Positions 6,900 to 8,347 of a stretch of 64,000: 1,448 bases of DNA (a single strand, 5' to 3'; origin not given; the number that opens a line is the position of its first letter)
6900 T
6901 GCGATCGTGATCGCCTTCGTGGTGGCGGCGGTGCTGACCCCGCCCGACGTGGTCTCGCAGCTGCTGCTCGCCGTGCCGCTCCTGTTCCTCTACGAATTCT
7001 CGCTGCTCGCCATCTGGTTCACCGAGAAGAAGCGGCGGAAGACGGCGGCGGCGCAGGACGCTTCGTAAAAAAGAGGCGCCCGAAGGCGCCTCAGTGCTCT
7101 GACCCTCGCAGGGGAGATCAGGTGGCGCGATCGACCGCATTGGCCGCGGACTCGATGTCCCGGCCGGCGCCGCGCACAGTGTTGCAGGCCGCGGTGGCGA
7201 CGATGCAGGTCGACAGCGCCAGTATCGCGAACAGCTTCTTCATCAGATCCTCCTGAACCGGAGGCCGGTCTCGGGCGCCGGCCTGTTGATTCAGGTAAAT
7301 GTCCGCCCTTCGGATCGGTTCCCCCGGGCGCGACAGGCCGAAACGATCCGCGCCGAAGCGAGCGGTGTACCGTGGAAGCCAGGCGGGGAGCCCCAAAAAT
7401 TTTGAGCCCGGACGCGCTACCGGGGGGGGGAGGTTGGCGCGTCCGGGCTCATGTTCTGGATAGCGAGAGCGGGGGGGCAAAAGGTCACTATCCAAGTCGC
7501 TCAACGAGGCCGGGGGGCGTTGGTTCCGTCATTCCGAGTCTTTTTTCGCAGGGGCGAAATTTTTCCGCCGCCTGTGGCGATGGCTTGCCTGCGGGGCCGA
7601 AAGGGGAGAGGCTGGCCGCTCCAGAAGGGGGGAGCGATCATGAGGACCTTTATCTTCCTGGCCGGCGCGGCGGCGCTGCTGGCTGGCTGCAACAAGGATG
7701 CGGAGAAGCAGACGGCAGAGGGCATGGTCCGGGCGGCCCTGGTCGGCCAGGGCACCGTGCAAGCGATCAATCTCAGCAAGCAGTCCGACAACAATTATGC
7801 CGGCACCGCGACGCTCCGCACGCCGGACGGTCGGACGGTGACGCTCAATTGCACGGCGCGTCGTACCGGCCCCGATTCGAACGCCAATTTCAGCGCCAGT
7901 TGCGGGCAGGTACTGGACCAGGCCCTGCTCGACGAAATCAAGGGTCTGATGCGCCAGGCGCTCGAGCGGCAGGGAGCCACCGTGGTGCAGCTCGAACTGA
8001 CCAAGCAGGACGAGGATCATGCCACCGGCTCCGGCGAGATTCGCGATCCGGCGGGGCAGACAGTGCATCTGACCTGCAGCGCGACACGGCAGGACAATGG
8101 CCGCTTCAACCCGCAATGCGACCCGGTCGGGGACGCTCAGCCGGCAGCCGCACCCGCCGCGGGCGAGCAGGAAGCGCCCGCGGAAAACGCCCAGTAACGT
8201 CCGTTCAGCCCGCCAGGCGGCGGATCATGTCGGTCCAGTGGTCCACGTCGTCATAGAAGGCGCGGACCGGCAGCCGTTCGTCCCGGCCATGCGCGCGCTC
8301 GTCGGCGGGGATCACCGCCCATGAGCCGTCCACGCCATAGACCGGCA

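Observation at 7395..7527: Candidate EcfG-dependent small RNA with two C-rich loops (GsrN-like)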

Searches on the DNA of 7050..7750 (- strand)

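Call 5: search_rna_families(source=window, start=7050, end=7750, threshold=evalue, max_evalue=10, show_alignments=3)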
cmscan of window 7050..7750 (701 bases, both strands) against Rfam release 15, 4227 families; matches with E-value up to 10: 6.
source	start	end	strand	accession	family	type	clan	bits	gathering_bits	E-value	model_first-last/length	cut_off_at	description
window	7065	7092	+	RF02084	STnc130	Gene; sRNA;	-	23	55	0.53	99-126/135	no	Enterobacteria sRNA STnc130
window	7400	7525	-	RF02344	ar14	Gene; sRNA;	-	21.9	58.8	0.071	1-123/123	no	Alphaproteobacterial ar14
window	7396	7457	+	RF04244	MIR169_6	Gene; miRNA;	CL00098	18.3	54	0.62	1-99/99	no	MIR169_6 microRNA precursor family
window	7567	7628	-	RF00921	mir-665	Gene; miRNA;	-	17.4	52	1.9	1-72/72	no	mir-665 microRNA precursor family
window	7229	7315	-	RF02276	Hammerhead_II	Gene; ribozyme;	CL00010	13.8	37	9.4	1-66/66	no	Hammerhead ribozyme (type II)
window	7250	7264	-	RF03050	RAGATH-25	Gene; sRNA;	-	13.5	49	1.9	35-49/50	no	RAGATH-25 RNA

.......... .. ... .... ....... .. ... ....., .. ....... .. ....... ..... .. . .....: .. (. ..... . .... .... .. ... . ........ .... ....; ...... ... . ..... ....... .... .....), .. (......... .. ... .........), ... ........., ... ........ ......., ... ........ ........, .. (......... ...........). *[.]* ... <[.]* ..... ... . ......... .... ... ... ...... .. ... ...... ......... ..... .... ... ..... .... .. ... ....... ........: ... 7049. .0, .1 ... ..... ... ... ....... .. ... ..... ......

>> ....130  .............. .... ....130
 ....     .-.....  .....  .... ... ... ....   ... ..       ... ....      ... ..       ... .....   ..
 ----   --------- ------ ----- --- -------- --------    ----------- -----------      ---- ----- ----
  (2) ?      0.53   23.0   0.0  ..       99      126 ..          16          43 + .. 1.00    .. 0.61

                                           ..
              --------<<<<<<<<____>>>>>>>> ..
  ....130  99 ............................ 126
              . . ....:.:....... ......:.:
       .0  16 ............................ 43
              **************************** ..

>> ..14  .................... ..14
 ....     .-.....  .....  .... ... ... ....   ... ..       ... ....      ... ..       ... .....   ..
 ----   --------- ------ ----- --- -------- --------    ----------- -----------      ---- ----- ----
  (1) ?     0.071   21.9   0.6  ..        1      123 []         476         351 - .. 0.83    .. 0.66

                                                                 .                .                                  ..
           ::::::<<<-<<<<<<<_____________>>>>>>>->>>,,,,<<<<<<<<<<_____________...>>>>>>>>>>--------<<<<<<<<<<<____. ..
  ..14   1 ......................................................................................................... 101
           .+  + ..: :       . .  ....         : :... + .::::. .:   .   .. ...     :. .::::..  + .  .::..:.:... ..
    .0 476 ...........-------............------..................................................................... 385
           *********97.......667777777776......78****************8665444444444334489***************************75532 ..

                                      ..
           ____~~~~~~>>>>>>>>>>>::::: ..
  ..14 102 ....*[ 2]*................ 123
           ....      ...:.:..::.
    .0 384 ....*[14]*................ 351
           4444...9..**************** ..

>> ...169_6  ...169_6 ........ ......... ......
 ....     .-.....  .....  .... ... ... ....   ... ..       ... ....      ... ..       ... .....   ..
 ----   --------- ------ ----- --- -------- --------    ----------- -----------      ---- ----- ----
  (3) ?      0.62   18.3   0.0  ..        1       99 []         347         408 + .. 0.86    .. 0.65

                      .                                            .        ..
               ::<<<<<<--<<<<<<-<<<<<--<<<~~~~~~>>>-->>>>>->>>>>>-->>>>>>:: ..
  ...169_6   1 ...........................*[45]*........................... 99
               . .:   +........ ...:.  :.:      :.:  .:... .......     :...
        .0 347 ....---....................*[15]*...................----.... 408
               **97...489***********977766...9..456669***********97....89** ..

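Call 29: build_rna_model(alignment_id=A1, structure=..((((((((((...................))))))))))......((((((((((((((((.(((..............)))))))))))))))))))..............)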
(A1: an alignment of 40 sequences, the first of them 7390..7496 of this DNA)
Model R1 built from alignment A1 (40 sequences, 114 columns); structure: as given.
model positions 107; base pairs 29; branch points 1; effective number of sequences 0.98; information 0.591 bits per position. Calibrated on 0.2 Mb of random sequence (short: E-values are rough).
structure used (alignment columns):
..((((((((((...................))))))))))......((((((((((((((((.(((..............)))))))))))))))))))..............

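Call 30: search_with_rna_model(model_id=R1, sources=[window, L001, L002, L003, L004, L005, L006, L007, L008, L009, L010, L011, L012, L013, L014, L015, L016, L017, L018, L019, L020, L021, L022, L023, L024, L025, L026, L027, L028, L029, L030, L031, L032, L033, L034, L035, L036, L037, L038, L039, L040, L041, L042, L043, L044, L045], max_evalue=10)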
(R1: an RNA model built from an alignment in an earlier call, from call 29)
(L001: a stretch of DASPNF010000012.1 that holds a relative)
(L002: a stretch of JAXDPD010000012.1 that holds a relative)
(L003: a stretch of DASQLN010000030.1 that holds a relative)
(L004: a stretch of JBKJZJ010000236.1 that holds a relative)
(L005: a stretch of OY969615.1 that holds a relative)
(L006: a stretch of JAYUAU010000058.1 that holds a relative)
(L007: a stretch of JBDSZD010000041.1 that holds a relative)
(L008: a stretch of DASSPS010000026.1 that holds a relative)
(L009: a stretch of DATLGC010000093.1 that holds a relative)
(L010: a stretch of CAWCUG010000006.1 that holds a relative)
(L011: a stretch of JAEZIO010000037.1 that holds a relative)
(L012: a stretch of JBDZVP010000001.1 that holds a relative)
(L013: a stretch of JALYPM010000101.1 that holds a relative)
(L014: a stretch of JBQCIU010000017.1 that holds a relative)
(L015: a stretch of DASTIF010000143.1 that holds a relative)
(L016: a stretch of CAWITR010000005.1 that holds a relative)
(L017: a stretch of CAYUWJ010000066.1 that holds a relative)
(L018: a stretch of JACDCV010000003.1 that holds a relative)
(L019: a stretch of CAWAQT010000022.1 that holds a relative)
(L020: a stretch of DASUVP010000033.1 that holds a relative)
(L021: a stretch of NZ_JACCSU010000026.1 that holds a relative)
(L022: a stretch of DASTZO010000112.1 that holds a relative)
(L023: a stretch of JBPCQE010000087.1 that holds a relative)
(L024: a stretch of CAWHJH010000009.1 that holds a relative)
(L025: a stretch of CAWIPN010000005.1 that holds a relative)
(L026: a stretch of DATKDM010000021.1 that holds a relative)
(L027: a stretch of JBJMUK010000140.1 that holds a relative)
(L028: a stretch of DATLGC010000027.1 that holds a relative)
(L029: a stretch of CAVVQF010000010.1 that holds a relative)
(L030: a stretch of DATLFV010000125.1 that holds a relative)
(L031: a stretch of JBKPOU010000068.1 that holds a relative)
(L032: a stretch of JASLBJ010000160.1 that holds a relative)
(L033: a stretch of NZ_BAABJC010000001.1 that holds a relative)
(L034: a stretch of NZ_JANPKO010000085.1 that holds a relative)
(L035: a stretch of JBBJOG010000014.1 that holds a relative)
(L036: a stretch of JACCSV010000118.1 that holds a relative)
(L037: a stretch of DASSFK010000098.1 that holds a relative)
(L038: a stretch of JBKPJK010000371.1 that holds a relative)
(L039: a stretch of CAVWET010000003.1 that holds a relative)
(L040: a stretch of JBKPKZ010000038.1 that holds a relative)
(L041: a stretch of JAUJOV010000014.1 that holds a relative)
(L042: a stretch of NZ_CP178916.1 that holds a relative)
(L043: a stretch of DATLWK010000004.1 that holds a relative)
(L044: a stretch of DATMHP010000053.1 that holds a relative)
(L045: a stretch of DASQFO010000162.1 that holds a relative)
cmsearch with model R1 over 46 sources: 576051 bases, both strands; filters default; matches with E-value up to 10: 82.
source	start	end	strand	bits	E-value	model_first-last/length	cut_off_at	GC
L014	7766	7872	-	131.5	3.2e-27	1-107/107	no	0.64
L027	6993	7099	-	130.8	4.6e-27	1-107/107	no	0.63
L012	7766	7872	-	130.7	4.9e-27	1-107/107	no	0.64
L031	7766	7872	-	130.7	4.9e-27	1-107/107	no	0.64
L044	7766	7872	-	130.7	4.9e-27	1-107/107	no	0.64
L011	7763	7869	-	130.7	5e-27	1-107/107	no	0.64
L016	7766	7872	-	128.6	1.4e-26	1-107/107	no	0.65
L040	6584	6690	-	128.6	1.4e-26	1-107/107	no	0.65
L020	3825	3931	-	128.5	1.5e-26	1-107/107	no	0.65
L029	7790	7896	-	127.7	2.4e-26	1-107/107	no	0.63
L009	2046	2152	-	127.6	2.5e-26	1-107/107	no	0.66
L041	7784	7890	-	127.5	2.6e-26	1-107/107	no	0.66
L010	7766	7872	-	127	3.3e-26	1-107/107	no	0.63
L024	7772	7878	-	127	3.3e-26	1-107/107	no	0.64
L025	7766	7871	-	125.7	6.7e-26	1-107/107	no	0.63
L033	7781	7887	-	125.1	8.8e-26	1-107/107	no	0.64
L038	842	948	-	124.8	1.1e-25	1-107/107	no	0.65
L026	7772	7877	-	124.4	1.3e-25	1-107/107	no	0.65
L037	6192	6298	-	123.4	2.2e-25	1-107/107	no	0.64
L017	2790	2896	-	122.6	3.4e-25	1-107/107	no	0.64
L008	7775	7880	-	122.5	3.5e-25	1-107/107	no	0.66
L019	7775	7880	-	122.4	3.7e-25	1-107/107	no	0.63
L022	7772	7878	-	122.1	4.4e-25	1-107/107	no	0.65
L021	7772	7878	-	122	4.5e-25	1-107/107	no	0.66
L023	2502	2608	-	122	4.5e-25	1-107/107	no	0.66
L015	4252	4358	-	122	4.5e-25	1-107/107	no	0.67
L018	7781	7885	-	121.3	6.5e-25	1-107/107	no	0.63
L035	7786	7890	-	121.2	6.8e-25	1-107/107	no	0.63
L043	7769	7876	-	120.9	8e-25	1-107/107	no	0.66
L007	7808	7913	-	120.3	1.1e-24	1-107/107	no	0.64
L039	7790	7897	-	119.8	1.4e-24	1-107/107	no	0.67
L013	7772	7879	-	119.8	1.5e-24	1-107/107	no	0.63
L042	7773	7878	-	118.5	2.8e-24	1-107/107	no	0.63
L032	6191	6295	-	114.2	2.6e-23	1-107/107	no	0.68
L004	1085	1190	-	112.5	6.5e-23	1-107/107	no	0.65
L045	583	687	-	111.4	1.2e-22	1-107/107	no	0.64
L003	8134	8240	-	109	3.9e-22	1-107/107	no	0.65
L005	8222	8327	-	107.3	9.9e-22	1-107/107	no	0.64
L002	8098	8200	-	104.1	5.2e-21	1-107/107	no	0.64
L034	1701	1775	-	74.1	3.3e-14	32-107/107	5'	0.71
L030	7775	7818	-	35.9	1.4e-05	64-107/107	5'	0.75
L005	8218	8292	+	25.6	0.003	1-107/107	no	0.65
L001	8127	8173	-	25.4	0.0033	61-107/107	5'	0.72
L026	7778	7832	+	21.1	0.032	43-97/107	no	0.76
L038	849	902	+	20.8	0.037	44-97/107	no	0.76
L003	8121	8205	+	20.5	0.044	1-107/107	no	0.67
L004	1091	1145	+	20.1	0.054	43-97/107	no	0.76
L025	7753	7834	+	20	0.055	1-107/107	no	0.65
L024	7762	7842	+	19.9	0.059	1-107/107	no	0.64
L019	7764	7844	+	19.7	0.067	1-107/107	no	0.62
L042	7784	7831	+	19.4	0.076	48-96/107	no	0.81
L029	7774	7860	+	19.4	0.079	1-107/107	no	0.62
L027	6980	7063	+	18.7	0.11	1-107/107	no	0.61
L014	7744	7835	+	18.7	0.11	1-107/107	no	0.67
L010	7777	7825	+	18.5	0.12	48-96/107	no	0.82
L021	7747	7842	+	18.5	0.13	1-107/107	no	0.68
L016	7753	7835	+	18.3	0.14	1-107/107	no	0.66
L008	7762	7843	+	18.3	0.14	1-107/107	no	0.7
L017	2780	2860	+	18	0.16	1-107/107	no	0.65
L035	7797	7843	+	17.9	0.17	48-96/107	no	0.83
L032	6202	6248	+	17.9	0.17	48-96/107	no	0.83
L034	1676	1770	+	17.2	0.24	1-107/107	no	0.69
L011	7753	7832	+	17.1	0.26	1-107/107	no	0.65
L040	6588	6644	+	16.8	0.3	41-97/107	no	0.74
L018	7792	7839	+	16.8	0.3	48-96/107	no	0.83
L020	3831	3885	+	16.7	0.31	43-97/107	no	0.76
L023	2508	2562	+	16.7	0.32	43-97/107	no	0.76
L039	7779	7861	+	16.6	0.34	1-107/107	no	0.7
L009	2033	2116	+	16.1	0.42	1-107/107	no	0.67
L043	7756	7839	+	16.1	0.42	1-107/107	no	0.67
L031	7744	7835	+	16.1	0.43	1-107/107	no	0.67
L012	7777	7825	+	15.7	0.54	48-96/107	no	0.84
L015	4263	4311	+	15.7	0.54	48-96/107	no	0.84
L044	7777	7825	+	15.7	0.54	48-96/107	no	0.84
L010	10020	10125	+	14.6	0.96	1-107/107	no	0.68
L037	6203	6251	+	14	1.3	48-96/107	no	0.8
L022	7783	7831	+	13.7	1.5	48-96/107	no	0.82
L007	7819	7867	+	12.6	2.7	48-96/107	no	0.82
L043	11151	11189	-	12.1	3.4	53-91/107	no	0.82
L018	13005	13070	-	10.9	6.5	1-107/107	no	0.67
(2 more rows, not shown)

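Call 32: search_dna_similar(query=window:7390-7530:-, collection=plasmids, mode=distant, max_evalue=0.01)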
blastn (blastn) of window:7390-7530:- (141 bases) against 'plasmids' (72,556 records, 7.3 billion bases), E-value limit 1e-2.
No match.

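Call 75: search_with_rna_model(model_id=R1, sources=[L166, L167, L168, L169, L170, L171], max_evalue=1, show_alignments=5)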
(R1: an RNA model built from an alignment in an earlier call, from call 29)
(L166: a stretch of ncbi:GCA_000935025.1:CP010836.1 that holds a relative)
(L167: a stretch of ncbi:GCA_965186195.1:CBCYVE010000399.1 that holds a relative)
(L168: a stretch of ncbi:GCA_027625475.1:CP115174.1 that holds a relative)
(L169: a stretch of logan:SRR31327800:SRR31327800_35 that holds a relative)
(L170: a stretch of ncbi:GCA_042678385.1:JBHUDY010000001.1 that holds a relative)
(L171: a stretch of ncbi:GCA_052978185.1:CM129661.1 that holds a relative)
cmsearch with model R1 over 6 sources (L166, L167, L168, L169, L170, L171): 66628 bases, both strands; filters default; matches with E-value up to 1: 8.
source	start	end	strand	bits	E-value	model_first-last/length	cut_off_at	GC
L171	3679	3782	-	103.3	9e-22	1-107/107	no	0.6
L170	3847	3948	-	100.7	3.4e-21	1-107/107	no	0.61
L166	3789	3891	-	100.5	3.9e-21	1-107/107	no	0.63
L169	3740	3846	-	85.6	9.1e-18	1-107/107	no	0.71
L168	3781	3883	-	84.6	1.6e-17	1-107/107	no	0.58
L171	29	104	-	18.3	0.016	1-107/107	no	0.72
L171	3690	3736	+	17.2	0.028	48-96/107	no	0.79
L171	3160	3237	-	10.9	0.75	1-107/107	no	0.65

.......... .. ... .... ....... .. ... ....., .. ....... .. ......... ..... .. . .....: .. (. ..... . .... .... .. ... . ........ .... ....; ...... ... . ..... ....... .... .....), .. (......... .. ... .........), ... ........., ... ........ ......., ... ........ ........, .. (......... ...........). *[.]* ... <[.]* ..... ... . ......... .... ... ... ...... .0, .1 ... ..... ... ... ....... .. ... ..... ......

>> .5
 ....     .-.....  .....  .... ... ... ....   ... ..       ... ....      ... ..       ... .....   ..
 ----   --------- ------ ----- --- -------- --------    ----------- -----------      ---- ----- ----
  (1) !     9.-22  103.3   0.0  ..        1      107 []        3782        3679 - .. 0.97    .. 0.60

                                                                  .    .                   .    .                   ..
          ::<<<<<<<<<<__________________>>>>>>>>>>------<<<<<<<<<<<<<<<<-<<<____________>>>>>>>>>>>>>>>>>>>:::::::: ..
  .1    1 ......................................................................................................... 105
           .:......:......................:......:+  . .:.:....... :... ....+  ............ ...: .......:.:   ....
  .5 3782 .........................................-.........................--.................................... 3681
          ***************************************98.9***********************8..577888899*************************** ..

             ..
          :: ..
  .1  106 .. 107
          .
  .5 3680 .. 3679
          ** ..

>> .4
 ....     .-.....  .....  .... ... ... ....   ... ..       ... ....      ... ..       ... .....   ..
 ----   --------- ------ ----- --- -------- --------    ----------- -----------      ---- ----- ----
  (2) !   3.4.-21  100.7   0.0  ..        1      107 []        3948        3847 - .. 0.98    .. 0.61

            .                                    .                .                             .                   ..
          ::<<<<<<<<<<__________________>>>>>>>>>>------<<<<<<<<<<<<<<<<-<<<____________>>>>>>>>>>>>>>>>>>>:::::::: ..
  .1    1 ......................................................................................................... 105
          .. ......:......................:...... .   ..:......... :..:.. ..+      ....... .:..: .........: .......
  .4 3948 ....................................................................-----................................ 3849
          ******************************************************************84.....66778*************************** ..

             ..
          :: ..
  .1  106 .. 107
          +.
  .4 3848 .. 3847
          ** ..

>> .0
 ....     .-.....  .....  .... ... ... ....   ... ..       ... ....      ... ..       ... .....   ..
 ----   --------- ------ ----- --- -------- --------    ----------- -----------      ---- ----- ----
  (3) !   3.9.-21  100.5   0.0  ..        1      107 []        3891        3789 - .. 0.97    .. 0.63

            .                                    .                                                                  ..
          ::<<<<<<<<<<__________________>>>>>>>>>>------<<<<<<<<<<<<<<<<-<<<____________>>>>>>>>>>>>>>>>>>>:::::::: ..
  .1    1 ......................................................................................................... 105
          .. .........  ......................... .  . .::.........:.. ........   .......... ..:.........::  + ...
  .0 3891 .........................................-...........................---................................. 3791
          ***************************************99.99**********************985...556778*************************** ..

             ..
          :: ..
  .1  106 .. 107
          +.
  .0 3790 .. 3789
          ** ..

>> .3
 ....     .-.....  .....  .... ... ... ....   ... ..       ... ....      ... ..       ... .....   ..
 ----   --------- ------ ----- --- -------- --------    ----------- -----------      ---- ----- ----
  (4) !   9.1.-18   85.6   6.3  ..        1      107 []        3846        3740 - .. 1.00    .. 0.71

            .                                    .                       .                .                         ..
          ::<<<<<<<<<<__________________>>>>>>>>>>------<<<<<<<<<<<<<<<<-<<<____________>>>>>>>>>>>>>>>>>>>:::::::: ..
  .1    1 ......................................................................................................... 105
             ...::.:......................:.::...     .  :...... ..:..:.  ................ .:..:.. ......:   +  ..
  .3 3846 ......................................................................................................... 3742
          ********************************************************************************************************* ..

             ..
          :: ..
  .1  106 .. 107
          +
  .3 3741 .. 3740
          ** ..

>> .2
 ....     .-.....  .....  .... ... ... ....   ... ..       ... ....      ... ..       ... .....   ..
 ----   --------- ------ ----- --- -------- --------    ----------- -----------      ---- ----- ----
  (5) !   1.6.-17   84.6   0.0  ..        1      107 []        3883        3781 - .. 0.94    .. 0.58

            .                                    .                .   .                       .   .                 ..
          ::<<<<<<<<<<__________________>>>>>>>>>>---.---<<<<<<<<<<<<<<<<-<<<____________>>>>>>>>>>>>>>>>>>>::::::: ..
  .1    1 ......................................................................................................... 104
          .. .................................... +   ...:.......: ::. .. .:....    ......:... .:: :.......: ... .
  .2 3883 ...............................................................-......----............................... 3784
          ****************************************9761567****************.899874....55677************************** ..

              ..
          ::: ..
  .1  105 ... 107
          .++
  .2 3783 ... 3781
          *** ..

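Call 86: search_with_rna_model(model_id=R1, sources=[L172, L173], max_evalue=1, show_alignments=2)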
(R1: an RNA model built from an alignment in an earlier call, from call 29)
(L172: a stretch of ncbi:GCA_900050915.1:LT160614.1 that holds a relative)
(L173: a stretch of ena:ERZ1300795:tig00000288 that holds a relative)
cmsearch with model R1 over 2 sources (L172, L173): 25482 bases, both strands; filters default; matches with E-value up to 1: 2.
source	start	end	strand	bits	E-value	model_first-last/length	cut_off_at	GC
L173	3833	3928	-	74.4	1.2e-15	1-107/107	no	0.59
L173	2869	2941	-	10.8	0.31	1-107/107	no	0.64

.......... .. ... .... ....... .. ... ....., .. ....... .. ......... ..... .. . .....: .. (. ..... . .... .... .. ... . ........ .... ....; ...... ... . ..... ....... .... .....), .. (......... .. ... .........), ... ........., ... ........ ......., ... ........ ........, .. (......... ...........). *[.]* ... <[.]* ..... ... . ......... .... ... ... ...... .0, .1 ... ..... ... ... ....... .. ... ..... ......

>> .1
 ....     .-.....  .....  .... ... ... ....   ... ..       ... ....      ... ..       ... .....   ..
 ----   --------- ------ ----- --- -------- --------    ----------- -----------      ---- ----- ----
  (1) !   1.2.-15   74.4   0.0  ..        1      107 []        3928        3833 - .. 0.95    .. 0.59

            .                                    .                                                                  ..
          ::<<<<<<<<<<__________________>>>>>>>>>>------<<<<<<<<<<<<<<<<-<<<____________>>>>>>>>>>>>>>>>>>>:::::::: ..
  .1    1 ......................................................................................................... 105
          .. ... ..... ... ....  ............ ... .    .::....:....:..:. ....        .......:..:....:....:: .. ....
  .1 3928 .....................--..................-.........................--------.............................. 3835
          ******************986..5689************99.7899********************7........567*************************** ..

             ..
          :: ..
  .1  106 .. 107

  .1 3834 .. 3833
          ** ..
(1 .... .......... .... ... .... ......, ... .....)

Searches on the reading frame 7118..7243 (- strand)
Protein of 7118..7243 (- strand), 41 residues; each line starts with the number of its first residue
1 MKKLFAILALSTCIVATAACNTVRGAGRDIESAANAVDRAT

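Call 64: search_protein_families(library=pfam, proteins=[window:7118-7243:-], max_evalue=0.01)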
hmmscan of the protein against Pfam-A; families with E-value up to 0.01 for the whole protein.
window:7118-7243:- (41 aa): 1 family
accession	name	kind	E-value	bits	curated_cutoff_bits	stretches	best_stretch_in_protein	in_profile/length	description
PF08085.16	Entericidin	-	0.0004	20.8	23.3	1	22-33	1-12/20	Entericidin EcnA/B family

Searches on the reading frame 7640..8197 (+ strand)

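Call 64: search_protein_families(library=pfam, proteins=[window:7640-8197:+], max_evalue=0.01)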
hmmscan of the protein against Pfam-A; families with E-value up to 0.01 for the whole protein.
window:7640-8197:+ (185 aa): 1 family
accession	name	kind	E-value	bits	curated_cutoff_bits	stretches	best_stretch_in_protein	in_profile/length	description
PF08139.17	LPAM_1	-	0.0011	19.7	20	1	1-18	1-18/18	Prokaryotic membrane lipoprotein lipid attachment site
